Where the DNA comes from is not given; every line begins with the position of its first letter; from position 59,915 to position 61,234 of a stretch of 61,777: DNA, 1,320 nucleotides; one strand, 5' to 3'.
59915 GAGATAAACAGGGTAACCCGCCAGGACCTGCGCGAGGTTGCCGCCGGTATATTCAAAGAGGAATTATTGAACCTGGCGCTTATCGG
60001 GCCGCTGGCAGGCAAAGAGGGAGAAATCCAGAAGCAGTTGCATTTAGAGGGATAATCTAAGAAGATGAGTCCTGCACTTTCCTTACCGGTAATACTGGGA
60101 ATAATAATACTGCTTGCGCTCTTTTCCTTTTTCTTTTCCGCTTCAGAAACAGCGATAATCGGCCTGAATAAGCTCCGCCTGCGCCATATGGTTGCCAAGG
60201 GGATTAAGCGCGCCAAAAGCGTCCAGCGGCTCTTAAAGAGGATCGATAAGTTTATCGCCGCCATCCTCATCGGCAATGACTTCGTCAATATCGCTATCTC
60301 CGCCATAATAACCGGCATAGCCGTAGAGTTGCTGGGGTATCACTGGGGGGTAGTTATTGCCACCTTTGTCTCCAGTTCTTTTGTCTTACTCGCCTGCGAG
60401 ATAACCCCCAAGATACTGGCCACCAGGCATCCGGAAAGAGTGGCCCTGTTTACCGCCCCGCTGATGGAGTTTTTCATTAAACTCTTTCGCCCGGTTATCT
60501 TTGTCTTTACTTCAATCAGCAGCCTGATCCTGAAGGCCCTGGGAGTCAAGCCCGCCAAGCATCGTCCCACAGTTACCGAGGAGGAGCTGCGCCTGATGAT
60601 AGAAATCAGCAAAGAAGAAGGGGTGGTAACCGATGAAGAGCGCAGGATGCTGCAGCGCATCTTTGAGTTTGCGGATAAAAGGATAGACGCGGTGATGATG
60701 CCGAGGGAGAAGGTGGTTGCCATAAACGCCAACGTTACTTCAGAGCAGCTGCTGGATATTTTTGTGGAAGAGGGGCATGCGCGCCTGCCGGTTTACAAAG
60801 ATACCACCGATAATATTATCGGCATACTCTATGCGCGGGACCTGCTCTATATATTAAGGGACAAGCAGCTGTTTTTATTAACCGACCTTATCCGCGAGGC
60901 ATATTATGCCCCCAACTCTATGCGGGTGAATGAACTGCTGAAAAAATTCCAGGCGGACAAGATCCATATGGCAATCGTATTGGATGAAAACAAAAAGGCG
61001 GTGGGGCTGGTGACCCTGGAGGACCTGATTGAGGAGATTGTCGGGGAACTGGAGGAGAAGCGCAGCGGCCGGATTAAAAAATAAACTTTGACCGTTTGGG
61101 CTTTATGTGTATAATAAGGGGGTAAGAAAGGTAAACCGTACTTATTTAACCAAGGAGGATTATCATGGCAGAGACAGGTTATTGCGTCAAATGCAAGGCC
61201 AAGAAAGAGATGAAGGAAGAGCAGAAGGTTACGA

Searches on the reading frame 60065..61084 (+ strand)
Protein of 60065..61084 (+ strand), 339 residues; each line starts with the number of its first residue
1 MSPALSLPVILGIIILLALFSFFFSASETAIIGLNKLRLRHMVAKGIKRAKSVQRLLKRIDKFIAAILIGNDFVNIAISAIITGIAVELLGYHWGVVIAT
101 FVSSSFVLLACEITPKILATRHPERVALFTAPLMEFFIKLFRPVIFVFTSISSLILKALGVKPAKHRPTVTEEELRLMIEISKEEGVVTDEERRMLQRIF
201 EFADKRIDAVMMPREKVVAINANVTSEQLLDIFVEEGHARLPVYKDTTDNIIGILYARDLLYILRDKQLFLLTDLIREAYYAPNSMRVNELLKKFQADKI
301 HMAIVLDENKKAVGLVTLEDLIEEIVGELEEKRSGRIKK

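Call 20: find_encoding_contigs(protein=window:60065-61084:+, flank=10000, max_places=6)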
Protein window:60065-61084:+ (339 aa): no gene with exactly this product is on record in the collection.
